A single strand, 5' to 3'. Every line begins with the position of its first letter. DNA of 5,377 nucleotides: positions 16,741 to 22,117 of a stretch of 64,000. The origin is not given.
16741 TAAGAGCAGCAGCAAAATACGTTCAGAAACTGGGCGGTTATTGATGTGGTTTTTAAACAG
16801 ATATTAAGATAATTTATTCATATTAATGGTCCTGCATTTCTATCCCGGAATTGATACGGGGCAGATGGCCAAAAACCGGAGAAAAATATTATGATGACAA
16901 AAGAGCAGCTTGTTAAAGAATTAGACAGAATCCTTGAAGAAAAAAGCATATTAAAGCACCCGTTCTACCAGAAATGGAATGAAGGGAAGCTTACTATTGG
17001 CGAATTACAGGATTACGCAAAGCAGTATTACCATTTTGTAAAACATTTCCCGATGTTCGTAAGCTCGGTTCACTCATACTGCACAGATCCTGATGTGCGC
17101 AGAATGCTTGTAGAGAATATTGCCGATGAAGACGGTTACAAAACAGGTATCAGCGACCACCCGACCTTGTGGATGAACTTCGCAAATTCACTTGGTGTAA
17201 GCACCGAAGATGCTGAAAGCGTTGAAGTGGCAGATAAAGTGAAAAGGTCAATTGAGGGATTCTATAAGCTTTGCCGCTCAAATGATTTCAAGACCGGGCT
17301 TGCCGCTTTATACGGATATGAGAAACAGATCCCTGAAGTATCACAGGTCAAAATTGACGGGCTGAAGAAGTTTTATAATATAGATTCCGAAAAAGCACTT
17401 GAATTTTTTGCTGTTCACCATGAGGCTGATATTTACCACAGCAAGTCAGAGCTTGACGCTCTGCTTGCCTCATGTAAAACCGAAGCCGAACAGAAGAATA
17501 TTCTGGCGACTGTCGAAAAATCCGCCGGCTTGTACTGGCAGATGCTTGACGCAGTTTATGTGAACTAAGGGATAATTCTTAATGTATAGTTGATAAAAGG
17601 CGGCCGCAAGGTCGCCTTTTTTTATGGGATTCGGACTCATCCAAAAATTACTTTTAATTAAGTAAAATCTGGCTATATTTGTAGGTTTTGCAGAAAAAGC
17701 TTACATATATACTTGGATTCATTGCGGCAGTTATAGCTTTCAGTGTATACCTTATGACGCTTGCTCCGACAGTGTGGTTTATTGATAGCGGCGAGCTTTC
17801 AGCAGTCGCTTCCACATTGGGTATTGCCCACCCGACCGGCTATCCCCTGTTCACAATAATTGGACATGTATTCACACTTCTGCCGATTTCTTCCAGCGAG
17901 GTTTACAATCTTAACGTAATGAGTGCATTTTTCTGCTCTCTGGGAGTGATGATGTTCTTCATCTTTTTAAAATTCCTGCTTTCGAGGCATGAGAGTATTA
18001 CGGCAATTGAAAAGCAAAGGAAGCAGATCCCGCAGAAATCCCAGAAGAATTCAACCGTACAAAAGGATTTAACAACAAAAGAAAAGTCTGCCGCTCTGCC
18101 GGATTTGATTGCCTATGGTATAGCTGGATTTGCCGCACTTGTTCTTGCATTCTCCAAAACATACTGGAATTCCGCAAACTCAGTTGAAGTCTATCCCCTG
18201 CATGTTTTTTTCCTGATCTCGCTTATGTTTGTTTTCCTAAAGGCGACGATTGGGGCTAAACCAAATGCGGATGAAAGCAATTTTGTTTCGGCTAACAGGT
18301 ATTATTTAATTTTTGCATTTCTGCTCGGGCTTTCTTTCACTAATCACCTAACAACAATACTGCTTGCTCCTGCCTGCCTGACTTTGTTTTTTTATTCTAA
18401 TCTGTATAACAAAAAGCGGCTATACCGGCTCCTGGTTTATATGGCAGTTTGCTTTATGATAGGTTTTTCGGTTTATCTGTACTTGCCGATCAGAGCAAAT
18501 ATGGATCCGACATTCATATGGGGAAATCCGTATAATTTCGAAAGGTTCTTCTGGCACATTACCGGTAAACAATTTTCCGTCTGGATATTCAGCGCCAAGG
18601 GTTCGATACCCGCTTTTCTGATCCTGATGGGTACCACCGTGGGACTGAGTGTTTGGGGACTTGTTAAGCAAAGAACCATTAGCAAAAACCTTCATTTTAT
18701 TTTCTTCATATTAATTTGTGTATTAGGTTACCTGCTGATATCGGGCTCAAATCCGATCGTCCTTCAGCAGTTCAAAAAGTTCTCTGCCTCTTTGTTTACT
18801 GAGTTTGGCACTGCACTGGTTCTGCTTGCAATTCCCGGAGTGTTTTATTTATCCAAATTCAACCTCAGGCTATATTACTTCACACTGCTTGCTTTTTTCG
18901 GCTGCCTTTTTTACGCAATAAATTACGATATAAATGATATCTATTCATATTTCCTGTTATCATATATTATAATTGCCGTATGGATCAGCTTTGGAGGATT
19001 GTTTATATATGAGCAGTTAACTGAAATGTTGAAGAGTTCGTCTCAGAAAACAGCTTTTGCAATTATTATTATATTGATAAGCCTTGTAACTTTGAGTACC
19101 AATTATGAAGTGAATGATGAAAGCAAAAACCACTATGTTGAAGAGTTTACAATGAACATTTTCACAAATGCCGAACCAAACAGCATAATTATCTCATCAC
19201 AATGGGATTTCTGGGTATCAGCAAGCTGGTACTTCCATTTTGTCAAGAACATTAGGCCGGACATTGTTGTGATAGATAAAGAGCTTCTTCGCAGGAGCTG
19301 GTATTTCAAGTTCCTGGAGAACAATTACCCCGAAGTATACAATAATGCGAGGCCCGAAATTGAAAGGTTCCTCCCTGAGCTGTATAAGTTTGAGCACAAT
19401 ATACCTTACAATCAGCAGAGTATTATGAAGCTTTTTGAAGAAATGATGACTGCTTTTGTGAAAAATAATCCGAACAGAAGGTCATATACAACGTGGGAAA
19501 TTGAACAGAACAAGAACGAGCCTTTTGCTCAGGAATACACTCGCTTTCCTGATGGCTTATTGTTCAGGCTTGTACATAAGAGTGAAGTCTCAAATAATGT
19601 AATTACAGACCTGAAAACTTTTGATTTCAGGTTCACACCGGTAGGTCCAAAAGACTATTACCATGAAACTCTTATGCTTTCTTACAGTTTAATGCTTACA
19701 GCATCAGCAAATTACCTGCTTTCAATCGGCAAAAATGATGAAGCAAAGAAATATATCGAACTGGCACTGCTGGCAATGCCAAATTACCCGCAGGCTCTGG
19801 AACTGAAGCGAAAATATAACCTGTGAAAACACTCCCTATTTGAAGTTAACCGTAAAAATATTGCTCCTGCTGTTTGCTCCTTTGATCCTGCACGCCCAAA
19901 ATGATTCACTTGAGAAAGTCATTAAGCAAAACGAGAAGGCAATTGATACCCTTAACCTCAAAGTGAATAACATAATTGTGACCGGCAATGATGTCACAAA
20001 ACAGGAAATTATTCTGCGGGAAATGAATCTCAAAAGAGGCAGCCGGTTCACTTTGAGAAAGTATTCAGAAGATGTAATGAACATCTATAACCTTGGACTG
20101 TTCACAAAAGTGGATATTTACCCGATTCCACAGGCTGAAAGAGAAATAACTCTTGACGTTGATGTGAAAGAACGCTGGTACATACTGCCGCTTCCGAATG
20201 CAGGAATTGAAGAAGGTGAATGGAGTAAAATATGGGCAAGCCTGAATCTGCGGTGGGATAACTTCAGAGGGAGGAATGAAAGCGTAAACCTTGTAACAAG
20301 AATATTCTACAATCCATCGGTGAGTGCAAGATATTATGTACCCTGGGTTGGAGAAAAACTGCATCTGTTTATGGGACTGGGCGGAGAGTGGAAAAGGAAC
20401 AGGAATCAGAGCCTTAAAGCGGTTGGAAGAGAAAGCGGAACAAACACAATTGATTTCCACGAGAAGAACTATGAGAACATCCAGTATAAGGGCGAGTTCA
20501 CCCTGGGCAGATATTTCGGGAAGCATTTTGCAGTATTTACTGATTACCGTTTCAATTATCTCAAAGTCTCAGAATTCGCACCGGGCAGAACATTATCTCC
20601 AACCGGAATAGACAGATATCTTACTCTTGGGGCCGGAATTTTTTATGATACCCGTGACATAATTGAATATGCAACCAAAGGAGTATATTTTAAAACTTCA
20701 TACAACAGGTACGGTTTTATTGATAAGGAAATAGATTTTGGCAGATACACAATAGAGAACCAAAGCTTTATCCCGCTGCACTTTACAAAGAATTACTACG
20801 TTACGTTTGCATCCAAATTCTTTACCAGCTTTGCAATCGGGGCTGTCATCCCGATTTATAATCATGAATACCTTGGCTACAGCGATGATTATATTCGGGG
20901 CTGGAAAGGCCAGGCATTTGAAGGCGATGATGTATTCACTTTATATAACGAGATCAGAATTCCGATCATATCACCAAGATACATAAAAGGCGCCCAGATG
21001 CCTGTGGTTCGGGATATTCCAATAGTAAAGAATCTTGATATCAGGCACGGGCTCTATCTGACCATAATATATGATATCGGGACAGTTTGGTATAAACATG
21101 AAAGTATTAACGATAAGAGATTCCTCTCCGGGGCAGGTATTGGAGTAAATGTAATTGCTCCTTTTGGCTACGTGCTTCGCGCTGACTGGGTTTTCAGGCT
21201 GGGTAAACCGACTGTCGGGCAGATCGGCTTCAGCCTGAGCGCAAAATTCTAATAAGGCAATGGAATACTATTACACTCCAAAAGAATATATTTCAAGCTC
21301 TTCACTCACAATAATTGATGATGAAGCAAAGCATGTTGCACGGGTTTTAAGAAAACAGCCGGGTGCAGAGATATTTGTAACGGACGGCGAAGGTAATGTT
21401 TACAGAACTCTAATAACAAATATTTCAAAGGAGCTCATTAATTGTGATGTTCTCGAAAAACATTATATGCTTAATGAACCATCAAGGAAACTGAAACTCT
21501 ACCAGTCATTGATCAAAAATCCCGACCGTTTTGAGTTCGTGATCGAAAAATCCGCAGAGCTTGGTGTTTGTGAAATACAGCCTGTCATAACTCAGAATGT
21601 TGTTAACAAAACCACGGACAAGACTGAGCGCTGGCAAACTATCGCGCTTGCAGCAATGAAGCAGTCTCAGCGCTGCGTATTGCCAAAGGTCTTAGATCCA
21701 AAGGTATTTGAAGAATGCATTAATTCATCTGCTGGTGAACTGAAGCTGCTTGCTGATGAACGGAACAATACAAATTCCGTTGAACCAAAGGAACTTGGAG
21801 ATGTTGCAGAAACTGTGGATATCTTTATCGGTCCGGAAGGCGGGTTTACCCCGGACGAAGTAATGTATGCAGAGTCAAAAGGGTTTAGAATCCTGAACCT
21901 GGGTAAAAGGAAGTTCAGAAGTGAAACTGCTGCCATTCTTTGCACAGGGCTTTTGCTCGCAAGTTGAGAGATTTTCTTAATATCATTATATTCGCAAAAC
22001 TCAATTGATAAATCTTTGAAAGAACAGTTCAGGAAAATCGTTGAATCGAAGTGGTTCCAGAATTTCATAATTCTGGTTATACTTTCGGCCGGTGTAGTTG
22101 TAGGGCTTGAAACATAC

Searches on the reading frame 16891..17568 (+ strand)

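Call 17: search_protein_families(library=pfam, proteins=[window:16891-17568:+], max_evalue=0.001)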
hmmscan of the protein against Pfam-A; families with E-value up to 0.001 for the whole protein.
window:16891-17568:+ (225 aa): 2 families
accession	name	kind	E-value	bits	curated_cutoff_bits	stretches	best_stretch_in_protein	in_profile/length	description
PF03070.21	TENA_THI-4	-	6.7e-30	104.9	22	1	18-218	9-206/210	TENA/THI-4/PQQC family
PF14518.11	Haem_oxygenas_2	-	3.4e-28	99.1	28.9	1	41-215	2-176/177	Iron-containing redox enzyme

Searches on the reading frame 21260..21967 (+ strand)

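Call 17: search_protein_families(library=pfam, proteins=[window:21260-21967:+], max_evalue=0.001)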
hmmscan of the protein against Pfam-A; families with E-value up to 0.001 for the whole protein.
window:21260-21967:+ (235 aa): 2 families
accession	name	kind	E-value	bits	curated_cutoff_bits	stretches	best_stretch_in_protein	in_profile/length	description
PF04452.19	Methyltrans_RNA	-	1.1e-40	139.3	23.9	1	75-232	4-164/165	RNA methyltransferase domain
PF20260.4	PUA_4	-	3.6e-11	43.4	23.9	1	20-64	3-47/48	RNA methyltransferase PUA domain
